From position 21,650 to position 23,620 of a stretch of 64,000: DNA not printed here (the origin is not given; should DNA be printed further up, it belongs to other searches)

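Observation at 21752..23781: Mini-DnaE: a 557-aa family C polymerase without PHP domain, behind a late promoter, with a coupled partner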

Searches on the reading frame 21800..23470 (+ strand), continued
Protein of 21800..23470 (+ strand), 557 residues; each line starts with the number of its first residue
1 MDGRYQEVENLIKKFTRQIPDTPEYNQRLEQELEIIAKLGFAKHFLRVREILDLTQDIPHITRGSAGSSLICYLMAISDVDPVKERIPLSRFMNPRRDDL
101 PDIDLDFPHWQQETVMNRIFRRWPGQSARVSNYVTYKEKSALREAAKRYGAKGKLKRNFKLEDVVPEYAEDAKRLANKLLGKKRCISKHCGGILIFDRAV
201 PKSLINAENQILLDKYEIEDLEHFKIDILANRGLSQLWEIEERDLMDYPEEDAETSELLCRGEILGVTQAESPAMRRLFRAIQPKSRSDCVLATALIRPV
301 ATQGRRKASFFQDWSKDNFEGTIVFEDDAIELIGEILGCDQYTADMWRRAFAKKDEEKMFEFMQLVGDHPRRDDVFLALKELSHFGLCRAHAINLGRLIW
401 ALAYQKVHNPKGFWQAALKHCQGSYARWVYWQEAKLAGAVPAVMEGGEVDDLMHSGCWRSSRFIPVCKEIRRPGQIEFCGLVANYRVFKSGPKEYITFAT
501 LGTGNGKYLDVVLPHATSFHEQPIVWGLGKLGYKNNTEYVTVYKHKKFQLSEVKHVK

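Call 46: fold_search(model_id=the predicted structure, library=pdb)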
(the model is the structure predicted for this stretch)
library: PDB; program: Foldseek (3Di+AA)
matches with E <= 10: 500; with E <= 0.001: 19
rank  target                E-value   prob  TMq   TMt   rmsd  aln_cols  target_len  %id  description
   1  7pu7_A                3.8e-23  1.00  0.72  0.40   8.6       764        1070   17  DNA polymerase from M. tuberculosis (released 2022-02-23)
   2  4iqj_D                3.1e-22  1.00  0.62  0.31  10.9       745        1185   19  Structure of PolIIIalpha-Tauc-DNA complex suggests an atomic model of the replisome (released 2013-03-13)
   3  2hpi                  8.5e-22  1.00  0.61  0.31  11.4       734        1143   18  Eubacterial and Eukaryotic Replicative DNA Polymerases are not Homologous: X-ray Structure of DNA Polymerase III (released 2006-09-19)
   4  4iqj_B                1.6e-21  1.00  0.60  0.31  10.9       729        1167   19  Structure of PolIIIalpha-Tauc-DNA complex suggests an atomic model of the replisome (released 2013-03-13)
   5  4iqj_A                5.5e-21  1.00  0.60  0.31   6.3       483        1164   24  Structure of PolIIIalpha-Tauc-DNA complex suggests an atomic model of the replisome (released 2013-03-13)
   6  4iqj_C                3.2e-20  1.00  0.62  0.31   5.4       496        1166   24  Structure of PolIIIalpha-Tauc-DNA complex suggests an atomic model of the replisome (released 2013-03-13)
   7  3e0d_A                3.5e-20  1.00  0.69  0.35   8.9       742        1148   19  Insights into the Replisome from the Crystral Structure of the Ternary Complex of the Eubacterial DNA Polymerase III a (released 2008-09-23)
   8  5lew                  7.6e-20  1.00  0.63  0.40   6.1       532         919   22  DNA polymerase (released 2017-10-25)
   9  4jom                  4.2e-18  1.00  0.60  0.39   5.8       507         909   21  Structure of E. coli Pol III 3mPHP mutant (released 2013-05-29)
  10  5fkv_A                5.6e-18  1.00  0.62  0.32  14.1       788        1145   17  cryo-EM structure of the E. coli replicative DNA polymerase complex bound to DNA (DNA polymerase III alpha, beta, epsi (released 2015-11-25)
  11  2hqa                  9.9e-18  1.00  0.59  0.38   6.8       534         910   21  Crystal structure of the catalytic alpha subunit of E. Coli replicative DNA polymerase III (released 2006-09-19)
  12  2hnh                  1.1e-17  1.00  0.62  0.40   6.3       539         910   22  Crystal structure of the catalytic alpha subunit of E. coli replicative DNA polymerase III (released 2006-09-19)
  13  5fkw_A                1.8e-17  1.00  0.62  0.39   7.5       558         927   21  cryo-EM structure of the E. coli replicative DNA polymerase complex bound to DNA (DNA polymerase III alpha, beta, epsi (released 2015-11-25)
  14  5fku_A                1.7e-16  1.00  0.64  0.33   5.9       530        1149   22  cryo-EM structure of the E. coli replicative DNA polymerase complex in DNA free state (DNA polymerase III alpha, beta, (released 2015-11-25)
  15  3f2c_A                6.2e-13  1.00  0.58  0.35   6.4       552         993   18  DNA Polymerase PolC from Geobacillus kaustophilus complex with DNA, dGTP and Mn (released 2009-01-20)
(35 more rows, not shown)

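Call 48: find_encoding_contigs(protein=P0121, flank=5000, max_places=2)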
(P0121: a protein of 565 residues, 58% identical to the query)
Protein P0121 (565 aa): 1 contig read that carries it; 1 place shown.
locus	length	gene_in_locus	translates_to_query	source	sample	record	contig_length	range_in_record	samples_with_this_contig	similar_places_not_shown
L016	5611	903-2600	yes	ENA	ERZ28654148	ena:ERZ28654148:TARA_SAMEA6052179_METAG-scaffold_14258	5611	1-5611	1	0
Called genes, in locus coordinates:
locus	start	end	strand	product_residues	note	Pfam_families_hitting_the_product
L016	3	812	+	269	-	?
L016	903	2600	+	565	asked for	PF07733:DNA_pol3_alpha, PF17657:DNA_pol3_finger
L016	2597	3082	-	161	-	PF07087:DUF1353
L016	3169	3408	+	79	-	-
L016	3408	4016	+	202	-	-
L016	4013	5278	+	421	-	PF19782:DUF6267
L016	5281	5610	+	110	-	?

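Call 49: find_encoding_contigs(protein=P0122, flank=5000, max_places=2)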
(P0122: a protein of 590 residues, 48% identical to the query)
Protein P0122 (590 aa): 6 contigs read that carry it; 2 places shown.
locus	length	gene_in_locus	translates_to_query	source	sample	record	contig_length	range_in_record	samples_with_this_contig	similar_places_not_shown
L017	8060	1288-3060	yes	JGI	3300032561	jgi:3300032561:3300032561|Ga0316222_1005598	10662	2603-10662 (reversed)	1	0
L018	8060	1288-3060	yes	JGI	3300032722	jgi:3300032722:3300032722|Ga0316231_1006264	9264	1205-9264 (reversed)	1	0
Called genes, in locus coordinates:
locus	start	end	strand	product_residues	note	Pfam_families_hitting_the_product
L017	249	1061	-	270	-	PF05721:PhyH (faint)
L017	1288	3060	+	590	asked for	PF07733:DNA_pol3_alpha, PF17657:DNA_pol3_finger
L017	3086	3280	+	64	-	PF00471:Ribosomal_L33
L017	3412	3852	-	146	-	PF01075:Glyco_transf_9 (faint)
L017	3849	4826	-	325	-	PF13641:Glyco_tranf_2_3 (weak)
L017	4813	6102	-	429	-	PF00535:Glycos_transf_2, PF13489:Methyltransf_23, PF07021:MetW (weak), PF13649:Methyltransf_25 (weak), PF08241:Methyltransf_11 (weak), PF08242:Methyltransf_12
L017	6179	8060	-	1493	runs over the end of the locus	?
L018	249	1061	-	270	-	PF05721:PhyH (faint)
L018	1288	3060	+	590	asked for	PF07733:DNA_pol3_alpha, PF17657:DNA_pol3_finger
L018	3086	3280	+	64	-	PF00471:Ribosomal_L33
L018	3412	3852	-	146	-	PF01075:Glyco_transf_9 (faint)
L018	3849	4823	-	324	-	PF13641:Glyco_tranf_2_3 (weak)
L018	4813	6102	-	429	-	PF00535:Glycos_transf_2, PF13489:Methyltransf_23, PF07021:MetW (weak), PF13649:Methyltransf_25 (weak), PF08241:Methyltransf_11 (weak), PF08242:Methyltransf_12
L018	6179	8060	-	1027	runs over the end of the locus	?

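Call 50: find_encoding_contigs(protein=P0124, flank=5000, max_places=2)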
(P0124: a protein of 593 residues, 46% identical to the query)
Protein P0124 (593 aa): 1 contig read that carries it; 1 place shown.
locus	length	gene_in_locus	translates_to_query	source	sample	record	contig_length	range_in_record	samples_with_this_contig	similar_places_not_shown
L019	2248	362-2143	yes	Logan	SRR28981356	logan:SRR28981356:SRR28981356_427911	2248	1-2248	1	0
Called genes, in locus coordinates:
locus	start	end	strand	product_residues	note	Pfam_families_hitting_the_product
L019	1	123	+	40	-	?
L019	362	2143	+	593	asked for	PF07733:DNA_pol3_alpha, PF17657:DNA_pol3_finger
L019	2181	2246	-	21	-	?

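Call 59: find_encoding_contigs(protein=P0156, flank=6000, max_places=2)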
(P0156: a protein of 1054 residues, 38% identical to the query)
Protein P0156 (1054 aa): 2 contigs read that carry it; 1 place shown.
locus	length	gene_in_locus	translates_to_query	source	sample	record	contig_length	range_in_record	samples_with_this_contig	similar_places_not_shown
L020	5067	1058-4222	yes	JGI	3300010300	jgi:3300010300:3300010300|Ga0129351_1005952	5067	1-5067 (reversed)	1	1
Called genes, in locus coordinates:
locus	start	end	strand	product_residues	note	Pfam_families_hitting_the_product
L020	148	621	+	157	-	-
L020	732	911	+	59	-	-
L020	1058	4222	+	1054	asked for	PF00270:DEAD, PF04851:ResIII, PF18766:SWI2_SNF2 (weak), PF07733:DNA_pol3_alpha, PF17657:DNA_pol3_finger (faint)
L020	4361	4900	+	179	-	PF00293:NUDIX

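Call 60: search_dna_similar(query=P0156, collection=phages, mode=protein, max_rows=25, max_evalue=1e-10)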
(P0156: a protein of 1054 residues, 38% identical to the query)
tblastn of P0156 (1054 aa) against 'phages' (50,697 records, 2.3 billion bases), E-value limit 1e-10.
Records with a match: 986; places in all: 986; records where one place covers at least 80% of the query: 0.
Best place of each record, by identity: <60% 986.
By first word of the organism name: Pseudomonas 298; Mycobacterium 261; Streptomyces 184; Gordonia 50; Bacillus 38; Escherichia 31; Bacteriophage 23; Corynebacterium 13; Rhodococcus 11; Rhizobium 10; and 31 more.
By host as written in the record: Mycobacterium smegmatis mc2 155 188; Pseudomonas aeruginosa 117; Pseudomonas aeruginosa PAO1 86; - 68; Streptomyces griseus ATCC 10137 61; Streptomyces lividans JI 1326 44; Mycobacterium smegmatis mc#155 36; Pseudomonas sp. 28; and 127 more.
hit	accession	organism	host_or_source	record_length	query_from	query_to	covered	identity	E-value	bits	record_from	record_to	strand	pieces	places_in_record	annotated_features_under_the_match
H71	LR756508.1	uncultured phage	metagenomic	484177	470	1020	52%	34.8%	9e-83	302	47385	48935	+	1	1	record has no annotation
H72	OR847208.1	Listeria phage LM 4-11-1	Listeria monocytogenes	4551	486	916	41%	28.5%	1e-36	156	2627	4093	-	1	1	record has no annotation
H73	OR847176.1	Listeria phage LM 4-11-1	Listeria monocytogenes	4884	486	916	41%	28.5%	1e-36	156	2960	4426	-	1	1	record has no annotation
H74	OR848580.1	Listeria phage LM 4-14-1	Listeria monocytogenes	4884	486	916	41%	28.5%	1e-36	156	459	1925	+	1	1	record has no annotation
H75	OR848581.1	Listeria phage LM 4-14-1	Listeria monocytogenes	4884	486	916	41%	28.5%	1e-36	156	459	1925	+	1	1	record has no annotation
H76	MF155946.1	Streptomyces phage Mildred21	Streptomyces viridochromogenes DSM40736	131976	472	905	41%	27.9%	6e-27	125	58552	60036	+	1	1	DnaE-like DNA polymerase III alpha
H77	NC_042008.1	Streptomyces phage Mildred21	Streptomyces viridochromogenes DSM40736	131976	472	905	41%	27.9%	6e-27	125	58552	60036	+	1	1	DNA polymerase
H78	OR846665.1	Enterococcus phage Efs 1-1-1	Enterococcus faecalis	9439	487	928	42%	26.9%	2e-30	136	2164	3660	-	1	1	record has no annotation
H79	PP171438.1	Streptomyces phage Ankus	soil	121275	476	908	41%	27.3%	3e-29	133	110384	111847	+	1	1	record has no annotation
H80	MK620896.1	Streptomyces phage Circinus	Streptomyces griseofuscus ATCC 23916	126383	486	908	40%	27.9%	1e-29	134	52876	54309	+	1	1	58: DnaE-like DNA polymerase III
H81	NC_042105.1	Streptomyces phage BillNye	Streptomyces viridochromogenes DSM40736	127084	486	908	40%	27.9%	1e-29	134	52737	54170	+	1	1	DNA polymerase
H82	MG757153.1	Streptomyces phage BillNye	Streptomyces viridochromogenes DSM40736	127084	486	908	40%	27.9%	1e-29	134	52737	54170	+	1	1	DNA polymerase III alpha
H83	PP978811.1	Streptomyces phage Anedea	Streptomyces mirabilis NRRL B-2400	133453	479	905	41%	27.4%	2e-25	120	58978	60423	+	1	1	78: DnaE-like DNA polymerase III alpha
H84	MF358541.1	Streptomyces phage Warpy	Streptomyces griseus ATCC 10137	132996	483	886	38%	28.9%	5e-31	139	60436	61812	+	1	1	DnaE-like DNA polymerase III alpha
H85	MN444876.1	Streptomyces phage Daubenski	Streptomyces griseus ATCC 10137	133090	483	886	38%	28.8%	2e-25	120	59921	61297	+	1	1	78: DnaE-like DNA polymerase III alpha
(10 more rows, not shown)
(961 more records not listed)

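Call 61: find_related_loci(query=A1, collection=viral_contigs, flank=8000)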
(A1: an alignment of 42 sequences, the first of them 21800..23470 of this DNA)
Query A1 (557 aa) in viral_contigs; peptide patterns used: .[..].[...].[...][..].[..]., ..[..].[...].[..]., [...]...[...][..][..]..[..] (x = any residue, [..] = any of these).
599 stretches matched a pattern (row limit reached: there are more); 560 encode a relative of the query (tblastn E <= 1e-3); the best 80 are kept; 80 distinct loci.
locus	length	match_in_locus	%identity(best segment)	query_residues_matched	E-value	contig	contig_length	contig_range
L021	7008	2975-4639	86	4-557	0e+0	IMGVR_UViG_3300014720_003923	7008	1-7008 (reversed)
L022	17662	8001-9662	86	4-556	0e+0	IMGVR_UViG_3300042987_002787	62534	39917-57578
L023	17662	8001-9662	86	4-556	0e+0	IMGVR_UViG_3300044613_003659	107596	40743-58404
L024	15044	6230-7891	83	1-554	0e+0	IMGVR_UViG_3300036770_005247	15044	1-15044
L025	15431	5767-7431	83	1-554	0e+0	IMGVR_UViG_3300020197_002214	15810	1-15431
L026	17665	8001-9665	83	1-554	0e+0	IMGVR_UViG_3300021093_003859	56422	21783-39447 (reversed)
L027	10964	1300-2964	83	1-554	0e+0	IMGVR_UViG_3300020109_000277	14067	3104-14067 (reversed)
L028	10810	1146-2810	83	1-554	0e+0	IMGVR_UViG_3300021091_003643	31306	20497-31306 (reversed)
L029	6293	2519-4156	84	4-549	0e+0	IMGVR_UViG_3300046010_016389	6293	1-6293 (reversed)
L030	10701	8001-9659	83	1-553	0e+0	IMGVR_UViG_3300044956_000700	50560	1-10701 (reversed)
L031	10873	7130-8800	82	1-557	0e+0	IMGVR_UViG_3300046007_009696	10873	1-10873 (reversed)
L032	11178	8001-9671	82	1-557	0e+0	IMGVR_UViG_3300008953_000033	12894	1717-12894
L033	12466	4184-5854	82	1-556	0e+0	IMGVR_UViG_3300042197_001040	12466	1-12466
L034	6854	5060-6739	76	1-557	0e+0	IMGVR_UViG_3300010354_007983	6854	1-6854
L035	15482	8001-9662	77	1-553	0e+0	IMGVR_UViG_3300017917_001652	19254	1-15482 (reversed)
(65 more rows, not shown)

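Call 76: find_related_loci(query=A3, collection=genome_contigs, flank=6000)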
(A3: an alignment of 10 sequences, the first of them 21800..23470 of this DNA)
Query A3 (557 aa) in genome_contigs; peptide patterns used: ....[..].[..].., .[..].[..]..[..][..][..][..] (x = any residue, [..] = any of these).
600 stretches matched a pattern (row limit reached: there are more); 544 encode a relative of the query (tblastn E <= 1e-3); the best 80 are kept; 80 distinct loci.
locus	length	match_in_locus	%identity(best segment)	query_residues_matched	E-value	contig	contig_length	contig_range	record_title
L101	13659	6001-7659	58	7-552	0e+0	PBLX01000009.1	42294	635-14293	MAG: Legionellales bacterium isolate SP228 28175, whole genome shotgun sequence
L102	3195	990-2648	42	11-544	5e-145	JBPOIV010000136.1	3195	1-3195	MAG: Myxococcota bacterium isolate MAG_886 c_000000593950, whole genome shotgun sequence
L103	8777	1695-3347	42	11-542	1e-137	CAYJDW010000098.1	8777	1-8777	MAG TPA_asm: uncultured Myxococcales bacterium isolate ERP123247_co1_73 genome assembly, contig: NODE_5066_length_8777_c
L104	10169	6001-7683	40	6-551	4e-131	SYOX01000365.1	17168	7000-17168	MAG: Proteobacteria bacterium isolate F1-80-MAGs165 F1-80__c651475, whole genome shotgun sequence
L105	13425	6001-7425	33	24-438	4e-60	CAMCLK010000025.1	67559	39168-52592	MAG: Candidatus Kuenenia stuttgartiensis isolate MsE-01oct19-186 genome assembly, contig: MsE-01oct19-C296, whole genome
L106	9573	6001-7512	31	27-438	6e-60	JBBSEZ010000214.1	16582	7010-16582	MAG: Gemmatales bacterium isolate LS1_sbin.68 LS1_sbin.68_K_1188664_L_16582_cov_13.9856, whole genome shotgun sequence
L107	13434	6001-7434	32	24-438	2e-57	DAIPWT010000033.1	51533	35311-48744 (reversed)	MAG TPA_asm: Gemmataceae bacterium isolate CTOTU41487 NODE_407_length_51533_cov_11.536695, whole genome shotgun sequence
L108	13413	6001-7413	31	27-435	2e-56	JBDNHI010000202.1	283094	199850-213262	MAG: Gemmataceae bacterium isolate concoct.25.ELB k141_1671520, whole genome shotgun sequence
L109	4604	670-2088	32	28-438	7e-57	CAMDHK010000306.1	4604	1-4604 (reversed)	MAG: Candidatus Kuenenia stuttgartiensis isolate MiH-14oct19-257 genome assembly, contig: MiH-14oct19-C44403, whole geno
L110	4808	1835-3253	32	28-438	2e-55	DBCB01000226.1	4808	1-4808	MAG TPA_asm: Planctomycetaceae bacterium UBA969 UBA969_contig_34803, whole genome shotgun sequence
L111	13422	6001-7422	31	27-438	3e-55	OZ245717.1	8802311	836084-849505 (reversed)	MAG: Gemmataceae bacterium isolate a1969a84-6968-4215-8892-50c3549db43c genome assembly, chromosome: 1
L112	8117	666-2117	31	17-438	1e-54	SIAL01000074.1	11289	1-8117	MAG: Gemmataceae bacterium isolate Baikal-deep-G173 BACOMB-C27819, whole genome shotgun sequence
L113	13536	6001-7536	28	17-439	2e-54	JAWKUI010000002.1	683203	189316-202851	MAG: Planctomycetota bacterium isolate ABC1.71 ABC1.71.fa-2, whole genome shotgun sequence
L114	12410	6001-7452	32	23-438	3e-54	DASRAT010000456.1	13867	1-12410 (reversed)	MAG TPA_asm: Gemmataceae bacterium isolate SMAG_U11125 k141_4186062, whole genome shotgun sequence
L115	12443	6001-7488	29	9-438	2e-53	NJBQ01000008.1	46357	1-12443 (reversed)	MAG: Candidatus Aerophobetes bacterium Ae_b3a 479, whole genome shotgun sequence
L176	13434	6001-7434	30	28-438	5e-46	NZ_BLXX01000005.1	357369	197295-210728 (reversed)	Geomonas silvestris strain Red330 sequence05, whole genome shotgun sequence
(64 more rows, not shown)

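Call 85: find_encoding_contigs(protein=P0152, flank=10000, max_places=2)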
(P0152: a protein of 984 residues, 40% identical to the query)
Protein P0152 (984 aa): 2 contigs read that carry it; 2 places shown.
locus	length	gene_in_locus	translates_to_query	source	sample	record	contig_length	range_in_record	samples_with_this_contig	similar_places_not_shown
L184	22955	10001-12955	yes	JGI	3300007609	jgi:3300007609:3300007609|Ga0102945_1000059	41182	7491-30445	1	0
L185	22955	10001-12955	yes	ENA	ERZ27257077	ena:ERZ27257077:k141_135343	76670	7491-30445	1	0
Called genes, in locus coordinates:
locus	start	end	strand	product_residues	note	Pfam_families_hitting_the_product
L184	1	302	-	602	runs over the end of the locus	-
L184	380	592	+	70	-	-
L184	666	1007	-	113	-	-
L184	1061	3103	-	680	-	PF04488:Gly_transf_sug, PF05704:Caps_synth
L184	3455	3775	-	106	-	-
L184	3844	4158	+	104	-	-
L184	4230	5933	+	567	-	PF10138:vWA-TerF-like (weak)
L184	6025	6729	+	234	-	-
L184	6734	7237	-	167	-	PF00650:CRAL_TRIO (weak)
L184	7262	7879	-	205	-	PF01036:Bac_rhodopsin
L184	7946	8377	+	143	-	-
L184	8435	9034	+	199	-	PF01569:PAP2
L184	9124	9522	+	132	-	-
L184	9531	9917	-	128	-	-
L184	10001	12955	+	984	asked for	PF00270:DEAD (weak), PF04851:ResIII, PF18766:SWI2_SNF2, PF07733:DNA_pol3_alpha, PF17657:DNA_pol3_finger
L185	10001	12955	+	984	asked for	PF00270:DEAD (weak), PF04851:ResIII, PF18766:SWI2_SNF2, PF07733:DNA_pol3_alpha, PF17657:DNA_pol3_finger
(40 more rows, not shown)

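Call 107: search_protein_families(library=ncbifam, proteins=[window:21800-23470:+], max_evalue=0.01)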
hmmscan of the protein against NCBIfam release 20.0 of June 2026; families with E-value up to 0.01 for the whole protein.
window:21800-23470:+ (557 aa): 12 families
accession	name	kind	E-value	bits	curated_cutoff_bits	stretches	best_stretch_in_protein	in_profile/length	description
NF004225.0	PRK05672.1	subfamily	4.2e-51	174.1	939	1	13-419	303-768/1047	error-prone DNA polymerase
TIGR00594.1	polc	superfamily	7.4e-43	146.8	434.35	1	14-426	309-786/1022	DNA polymerase III subunit alpha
NF005582.0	PRK07279.1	equivalog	1.6e-42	145.7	1279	1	21-425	256-718/1033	DNA polymerase III subunit alpha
NF004226.0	PRK05673.1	equivalog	3.7e-39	134.4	1002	2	9-149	304-451/1146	DNA polymerase III subunit alpha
NF004550.0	PRK05898.1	equivalog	1.2e-38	132.9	1182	1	9-427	240-714/971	DNA polymerase III subunit alpha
NF005377.0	PRK06920.1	equivalog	3.5e-38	131.1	1806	2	22-154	300-436/1108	DNA polymerase III subunit alpha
NF005516.0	PRK07135.1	equivalog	4e-36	124.6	1084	1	11-435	239-727/974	DNA polymerase III DnaE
NF005298.0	PRK06826.1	equivalog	4.3e-34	117.4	1260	2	18-139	310-433/1151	DNA polymerase III subunit alpha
NF005617.0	PRK07374.1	equivalog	9e-31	106.6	1653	2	22-137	326-442/1170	DNA polymerase III subunit alpha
NF007079.0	PRK09532.1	equivalog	1.3e-25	89.8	1525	2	22-137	324-440/876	DNA polymerase III subunit alpha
NF001688.0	PRK00448.1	equivalog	4.5e-11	41.1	873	2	15-83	845-913/1445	PolC-type DNA polymerase III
TIGR01405.1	polC_Gram_pos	equivalog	2.4e-10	38.8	1043.45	2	86-197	722-823/1211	DNA polymerase III subunit alpha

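Call 108: search_protein_families(library=pfam, proteins=[L003:14232-16274:+], max_evalue=0.001)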
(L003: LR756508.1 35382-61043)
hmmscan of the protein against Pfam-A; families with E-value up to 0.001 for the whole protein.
L003:14232-16274:+ (681 aa): 7 families
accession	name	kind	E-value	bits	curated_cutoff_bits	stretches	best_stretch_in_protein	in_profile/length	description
PF00009.33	GTP_EFTU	-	1.9e-64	217.2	26.5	1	7-279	2-188/188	Elongation factor Tu GTP binding domain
PF03764.24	EFG_IV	-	1.6e-38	131.6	24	1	474-588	1-118/121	Elongation factor G, domain IV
PF00679.30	EFG_C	-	6.7e-29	100.2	27.9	1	594-678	2-87/89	Elongation factor G C-terminus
PF14492.12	EFG_III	-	5.8e-24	84.4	27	1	401-472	1-74/75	Elongation Factor G, domain III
PF22042.2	EF-G_D2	-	8.6e-17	61.5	27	1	306-389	1-83/84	Elongation factor G domain 2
PF03144.31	GTP_EFTU_D2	-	8.9e-16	58.5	30.3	1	321-388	1-73/73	Elongation factor Tu domain 2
PF16658.11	RF3_C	-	1.6e-06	28.4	40.1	1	403-498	8-105/132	Class II release factor RF3, C-terminal domain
